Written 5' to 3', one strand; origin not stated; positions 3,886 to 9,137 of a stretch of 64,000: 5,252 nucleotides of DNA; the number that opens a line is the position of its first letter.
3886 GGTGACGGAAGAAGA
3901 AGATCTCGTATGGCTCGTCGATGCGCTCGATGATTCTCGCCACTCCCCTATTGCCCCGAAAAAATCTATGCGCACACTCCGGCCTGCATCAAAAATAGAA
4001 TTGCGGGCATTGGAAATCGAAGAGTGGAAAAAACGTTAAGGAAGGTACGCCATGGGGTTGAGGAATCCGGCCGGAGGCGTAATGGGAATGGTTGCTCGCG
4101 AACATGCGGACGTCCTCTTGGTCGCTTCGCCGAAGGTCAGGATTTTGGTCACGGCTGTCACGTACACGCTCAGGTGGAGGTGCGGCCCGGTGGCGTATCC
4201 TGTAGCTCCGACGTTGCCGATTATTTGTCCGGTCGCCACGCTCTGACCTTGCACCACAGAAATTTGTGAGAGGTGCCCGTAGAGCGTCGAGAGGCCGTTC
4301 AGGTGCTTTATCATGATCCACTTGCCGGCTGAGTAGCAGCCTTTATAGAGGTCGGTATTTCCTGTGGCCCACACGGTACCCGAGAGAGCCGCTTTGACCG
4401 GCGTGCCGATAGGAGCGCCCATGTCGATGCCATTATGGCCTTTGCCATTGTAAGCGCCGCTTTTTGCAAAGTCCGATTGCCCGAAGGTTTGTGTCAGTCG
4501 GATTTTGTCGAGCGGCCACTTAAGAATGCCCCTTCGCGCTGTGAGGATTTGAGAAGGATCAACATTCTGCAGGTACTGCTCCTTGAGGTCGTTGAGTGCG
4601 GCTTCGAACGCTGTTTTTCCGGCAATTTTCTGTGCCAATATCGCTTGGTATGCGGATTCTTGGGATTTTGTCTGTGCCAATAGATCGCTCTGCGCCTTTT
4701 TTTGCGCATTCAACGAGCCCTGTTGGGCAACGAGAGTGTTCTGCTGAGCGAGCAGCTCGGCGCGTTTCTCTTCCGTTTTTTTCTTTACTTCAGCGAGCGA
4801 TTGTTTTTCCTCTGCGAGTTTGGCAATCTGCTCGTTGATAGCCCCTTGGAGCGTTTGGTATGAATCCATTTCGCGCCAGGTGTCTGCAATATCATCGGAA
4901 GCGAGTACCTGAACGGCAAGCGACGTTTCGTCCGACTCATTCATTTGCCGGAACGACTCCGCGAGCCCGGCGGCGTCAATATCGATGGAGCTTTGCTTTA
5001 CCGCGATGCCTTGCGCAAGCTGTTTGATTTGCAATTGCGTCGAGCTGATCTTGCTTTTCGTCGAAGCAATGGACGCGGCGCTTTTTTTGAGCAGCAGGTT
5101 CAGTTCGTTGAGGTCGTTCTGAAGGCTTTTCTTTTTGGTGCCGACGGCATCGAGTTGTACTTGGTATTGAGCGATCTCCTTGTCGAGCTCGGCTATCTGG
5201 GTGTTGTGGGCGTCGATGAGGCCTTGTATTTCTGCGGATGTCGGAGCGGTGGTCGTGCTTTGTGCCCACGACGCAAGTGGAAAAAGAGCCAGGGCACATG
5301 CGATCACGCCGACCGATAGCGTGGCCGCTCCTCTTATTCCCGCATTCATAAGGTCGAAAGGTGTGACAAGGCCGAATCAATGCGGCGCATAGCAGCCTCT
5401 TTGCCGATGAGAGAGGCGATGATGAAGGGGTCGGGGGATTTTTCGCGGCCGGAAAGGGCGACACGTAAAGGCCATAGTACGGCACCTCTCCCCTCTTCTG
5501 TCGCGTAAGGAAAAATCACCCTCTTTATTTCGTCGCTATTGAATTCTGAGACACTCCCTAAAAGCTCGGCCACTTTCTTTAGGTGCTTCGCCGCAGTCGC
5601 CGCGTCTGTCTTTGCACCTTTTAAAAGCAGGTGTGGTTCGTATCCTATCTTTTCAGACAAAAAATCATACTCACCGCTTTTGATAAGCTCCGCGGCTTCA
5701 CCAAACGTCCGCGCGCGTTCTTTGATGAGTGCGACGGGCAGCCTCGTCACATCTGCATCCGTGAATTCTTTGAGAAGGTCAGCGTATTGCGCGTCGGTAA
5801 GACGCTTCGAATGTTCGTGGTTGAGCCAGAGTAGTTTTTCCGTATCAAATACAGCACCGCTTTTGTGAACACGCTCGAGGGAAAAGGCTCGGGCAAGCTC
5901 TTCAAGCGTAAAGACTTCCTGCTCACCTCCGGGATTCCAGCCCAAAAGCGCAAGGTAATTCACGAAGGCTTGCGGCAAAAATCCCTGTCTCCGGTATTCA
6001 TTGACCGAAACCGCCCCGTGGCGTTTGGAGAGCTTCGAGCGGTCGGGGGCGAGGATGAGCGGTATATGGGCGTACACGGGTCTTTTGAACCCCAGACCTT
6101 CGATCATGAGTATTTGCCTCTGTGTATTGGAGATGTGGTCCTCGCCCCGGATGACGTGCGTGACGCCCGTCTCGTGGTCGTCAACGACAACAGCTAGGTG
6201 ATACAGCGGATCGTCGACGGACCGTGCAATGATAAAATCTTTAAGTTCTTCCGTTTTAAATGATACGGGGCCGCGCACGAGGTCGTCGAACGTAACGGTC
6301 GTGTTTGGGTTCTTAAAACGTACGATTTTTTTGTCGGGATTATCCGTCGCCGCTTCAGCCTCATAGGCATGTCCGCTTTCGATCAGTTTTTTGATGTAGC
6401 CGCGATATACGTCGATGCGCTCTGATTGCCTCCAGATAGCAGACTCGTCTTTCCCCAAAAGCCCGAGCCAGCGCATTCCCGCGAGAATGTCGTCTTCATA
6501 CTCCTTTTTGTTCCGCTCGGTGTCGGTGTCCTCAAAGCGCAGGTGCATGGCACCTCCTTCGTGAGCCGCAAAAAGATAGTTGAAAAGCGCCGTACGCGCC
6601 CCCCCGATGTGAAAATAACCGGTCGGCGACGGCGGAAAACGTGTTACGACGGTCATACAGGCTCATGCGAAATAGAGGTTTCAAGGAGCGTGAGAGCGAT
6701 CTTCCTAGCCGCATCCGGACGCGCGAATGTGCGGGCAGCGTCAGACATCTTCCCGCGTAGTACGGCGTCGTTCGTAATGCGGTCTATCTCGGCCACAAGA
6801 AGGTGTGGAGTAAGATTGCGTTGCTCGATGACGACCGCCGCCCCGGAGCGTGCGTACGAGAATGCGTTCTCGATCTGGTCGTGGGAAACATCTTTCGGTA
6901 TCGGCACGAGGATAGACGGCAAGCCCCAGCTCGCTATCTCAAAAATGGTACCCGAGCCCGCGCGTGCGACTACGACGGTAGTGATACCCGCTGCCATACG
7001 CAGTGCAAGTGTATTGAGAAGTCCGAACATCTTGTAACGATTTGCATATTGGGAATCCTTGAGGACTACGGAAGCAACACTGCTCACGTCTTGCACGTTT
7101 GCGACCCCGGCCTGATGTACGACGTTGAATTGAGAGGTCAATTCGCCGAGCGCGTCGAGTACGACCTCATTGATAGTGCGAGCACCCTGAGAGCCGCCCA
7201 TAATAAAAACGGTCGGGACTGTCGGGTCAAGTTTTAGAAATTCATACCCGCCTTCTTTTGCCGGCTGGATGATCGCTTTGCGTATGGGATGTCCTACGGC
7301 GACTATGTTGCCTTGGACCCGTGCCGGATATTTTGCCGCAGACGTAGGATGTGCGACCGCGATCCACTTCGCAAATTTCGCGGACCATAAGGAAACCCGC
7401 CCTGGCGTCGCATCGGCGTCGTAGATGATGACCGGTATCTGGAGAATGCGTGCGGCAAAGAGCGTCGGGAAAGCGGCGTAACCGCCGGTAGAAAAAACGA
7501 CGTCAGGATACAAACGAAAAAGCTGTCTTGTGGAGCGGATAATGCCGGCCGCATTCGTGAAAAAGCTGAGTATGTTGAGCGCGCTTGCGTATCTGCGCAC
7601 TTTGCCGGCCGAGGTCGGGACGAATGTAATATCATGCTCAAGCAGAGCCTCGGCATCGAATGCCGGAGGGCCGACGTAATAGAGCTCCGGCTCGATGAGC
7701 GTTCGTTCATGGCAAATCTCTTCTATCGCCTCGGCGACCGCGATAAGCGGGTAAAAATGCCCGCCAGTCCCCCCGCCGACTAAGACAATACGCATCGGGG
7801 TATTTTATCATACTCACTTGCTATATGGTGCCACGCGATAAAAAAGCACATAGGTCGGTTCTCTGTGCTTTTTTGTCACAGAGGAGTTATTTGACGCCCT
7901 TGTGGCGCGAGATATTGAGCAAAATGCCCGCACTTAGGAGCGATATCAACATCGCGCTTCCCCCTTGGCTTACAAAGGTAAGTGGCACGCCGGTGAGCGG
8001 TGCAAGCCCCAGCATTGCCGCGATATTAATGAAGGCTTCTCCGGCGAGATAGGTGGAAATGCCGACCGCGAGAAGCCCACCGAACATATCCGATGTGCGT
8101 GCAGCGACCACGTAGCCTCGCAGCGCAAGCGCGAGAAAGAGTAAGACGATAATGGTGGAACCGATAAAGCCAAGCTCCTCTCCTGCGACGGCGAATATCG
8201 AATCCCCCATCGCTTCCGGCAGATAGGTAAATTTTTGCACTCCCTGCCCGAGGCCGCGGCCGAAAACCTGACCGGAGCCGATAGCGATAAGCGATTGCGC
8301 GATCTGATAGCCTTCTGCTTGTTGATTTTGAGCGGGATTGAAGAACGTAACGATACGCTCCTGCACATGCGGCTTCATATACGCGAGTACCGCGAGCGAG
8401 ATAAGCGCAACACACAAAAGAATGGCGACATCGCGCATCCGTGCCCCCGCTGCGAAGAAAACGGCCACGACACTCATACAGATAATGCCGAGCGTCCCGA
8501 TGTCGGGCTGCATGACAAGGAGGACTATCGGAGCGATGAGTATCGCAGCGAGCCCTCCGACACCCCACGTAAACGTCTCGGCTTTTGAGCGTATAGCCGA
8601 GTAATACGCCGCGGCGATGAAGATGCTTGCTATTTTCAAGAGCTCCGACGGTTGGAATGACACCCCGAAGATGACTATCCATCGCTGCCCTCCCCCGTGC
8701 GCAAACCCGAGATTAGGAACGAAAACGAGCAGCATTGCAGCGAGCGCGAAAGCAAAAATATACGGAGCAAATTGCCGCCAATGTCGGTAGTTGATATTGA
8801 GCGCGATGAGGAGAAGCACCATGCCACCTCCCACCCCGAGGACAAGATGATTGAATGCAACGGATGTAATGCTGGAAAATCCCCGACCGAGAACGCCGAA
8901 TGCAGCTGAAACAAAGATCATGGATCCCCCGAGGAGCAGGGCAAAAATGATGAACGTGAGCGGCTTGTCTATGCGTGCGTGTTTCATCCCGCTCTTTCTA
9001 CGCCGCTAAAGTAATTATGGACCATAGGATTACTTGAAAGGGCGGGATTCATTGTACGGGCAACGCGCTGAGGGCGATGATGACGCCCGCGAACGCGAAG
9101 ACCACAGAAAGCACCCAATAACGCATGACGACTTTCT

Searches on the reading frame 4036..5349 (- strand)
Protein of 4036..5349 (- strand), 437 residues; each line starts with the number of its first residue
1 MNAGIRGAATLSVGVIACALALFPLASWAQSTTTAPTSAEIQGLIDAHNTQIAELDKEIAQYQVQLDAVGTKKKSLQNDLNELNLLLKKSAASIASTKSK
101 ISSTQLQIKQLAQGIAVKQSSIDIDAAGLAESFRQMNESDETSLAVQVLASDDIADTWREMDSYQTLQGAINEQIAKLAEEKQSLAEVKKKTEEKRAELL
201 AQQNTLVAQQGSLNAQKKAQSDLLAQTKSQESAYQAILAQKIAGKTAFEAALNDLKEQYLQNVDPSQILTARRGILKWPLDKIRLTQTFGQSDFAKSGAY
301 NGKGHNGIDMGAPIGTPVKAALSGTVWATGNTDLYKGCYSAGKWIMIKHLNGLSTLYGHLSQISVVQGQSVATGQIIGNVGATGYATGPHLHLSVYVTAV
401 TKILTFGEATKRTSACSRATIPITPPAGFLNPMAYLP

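Call 77: search_protein_families(library=pfam, proteins=[window:4036-5349:-], max_evalue=0.00001)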
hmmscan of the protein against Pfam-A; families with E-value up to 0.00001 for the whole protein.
window:4036-5349:- (437 aa): 1 family
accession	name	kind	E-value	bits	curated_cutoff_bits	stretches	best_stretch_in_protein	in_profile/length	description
PF01551.29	Peptidase_M23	-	5.8e-28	97.4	28.7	1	304-397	2-89/96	Peptidase family M23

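Call 89: find_encoding_contigs(protein=window:4036-5349:-, flank=10000, max_places=1)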
Protein window:4036-5349:- (437 aa): 1 contig read that carries it; 1 place shown.
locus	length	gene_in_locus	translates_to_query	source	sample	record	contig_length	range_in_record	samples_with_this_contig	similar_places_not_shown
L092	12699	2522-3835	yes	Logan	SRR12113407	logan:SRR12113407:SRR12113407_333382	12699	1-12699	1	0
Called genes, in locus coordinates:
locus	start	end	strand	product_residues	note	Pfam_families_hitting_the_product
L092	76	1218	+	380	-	PF03033:Glyco_transf_28, PF04101:Glyco_tran_28_C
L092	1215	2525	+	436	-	PF00749:tRNA-synt_1c, PF19269:Anticodon_2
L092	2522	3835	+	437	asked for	PF01551:Peptidase_M23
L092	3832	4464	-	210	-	-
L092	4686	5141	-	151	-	-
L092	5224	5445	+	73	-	-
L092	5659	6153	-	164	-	PF00293:NUDIX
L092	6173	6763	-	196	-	PF00929:RNase_T, PF16473:Rv2179c-like (faint)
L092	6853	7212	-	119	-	-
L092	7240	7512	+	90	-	PF01016:Ribosomal_L27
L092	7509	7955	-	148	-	PF01281:Ribosomal_L9_N, PF03948:Ribosomal_L9_C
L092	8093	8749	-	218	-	-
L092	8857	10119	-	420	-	PF00595:PDZ, PF13180:PDZ_2 (faint), PF17820:PDZ_6, PF03572:Peptidase_S41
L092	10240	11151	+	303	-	PF01544:CorA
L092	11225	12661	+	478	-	PF01406:tRNA-synt_1e, PF09334:tRNA-synt_1g (faint), PF23493:CysS_C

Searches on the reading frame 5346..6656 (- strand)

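Call 77: search_protein_families(library=pfam, proteins=[window:5346-6656:-], max_evalue=0.00001)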
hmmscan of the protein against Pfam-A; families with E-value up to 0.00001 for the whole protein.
window:5346-6656:- (436 aa): 2 families
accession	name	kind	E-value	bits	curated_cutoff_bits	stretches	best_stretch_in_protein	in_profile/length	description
PF00749.27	tRNA-synt_1c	-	2.9e-88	296.2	23.4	2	101-277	135-314/314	tRNA synthetases class I (E and Q), catalytic domain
PF19269.4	Anticodon_2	-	1.1e-21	78.2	23.6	1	291-430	2-141/141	Anticodon binding domain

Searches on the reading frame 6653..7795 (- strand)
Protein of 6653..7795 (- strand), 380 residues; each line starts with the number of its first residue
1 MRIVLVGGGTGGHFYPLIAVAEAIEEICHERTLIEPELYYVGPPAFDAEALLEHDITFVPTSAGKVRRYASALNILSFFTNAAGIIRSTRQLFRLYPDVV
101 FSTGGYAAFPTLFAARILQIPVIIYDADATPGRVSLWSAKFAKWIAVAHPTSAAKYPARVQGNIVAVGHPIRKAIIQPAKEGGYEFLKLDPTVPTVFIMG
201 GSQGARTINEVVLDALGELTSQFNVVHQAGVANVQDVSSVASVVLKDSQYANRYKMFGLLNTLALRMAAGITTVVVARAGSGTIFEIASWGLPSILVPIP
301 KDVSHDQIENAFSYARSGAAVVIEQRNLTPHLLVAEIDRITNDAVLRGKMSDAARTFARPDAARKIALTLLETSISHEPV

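Call 77: search_protein_families(library=pfam, proteins=[window:6653-7795:-], max_evalue=0.00001)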
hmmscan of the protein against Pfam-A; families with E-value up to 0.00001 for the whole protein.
window:6653-7795:- (380 aa): 2 families
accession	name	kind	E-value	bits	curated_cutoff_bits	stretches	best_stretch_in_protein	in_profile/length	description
PF04101.22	Glyco_tran_28_C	-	2.1e-31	109.6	22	1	195-364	1-164/166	Glycosyltransferase family 28 C-terminal domain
PF03033.26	Glyco_transf_28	-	2e-22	80.2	26.2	1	3-146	1-138/139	Glycosyltransferase family 28 N-terminal domain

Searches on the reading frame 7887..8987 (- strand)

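Call 77: search_protein_families(library=pfam, proteins=[window:7887-8987:-], max_evalue=0.00001)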
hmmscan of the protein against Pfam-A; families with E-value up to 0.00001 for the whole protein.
window:7887-8987:- (366 aa): 1 family
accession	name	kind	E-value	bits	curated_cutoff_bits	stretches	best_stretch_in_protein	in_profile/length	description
PF01098.24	FTSW_RODA_SPOVE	-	1.7e-85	287.6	26.4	1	11-363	4-354/356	Cell cycle protein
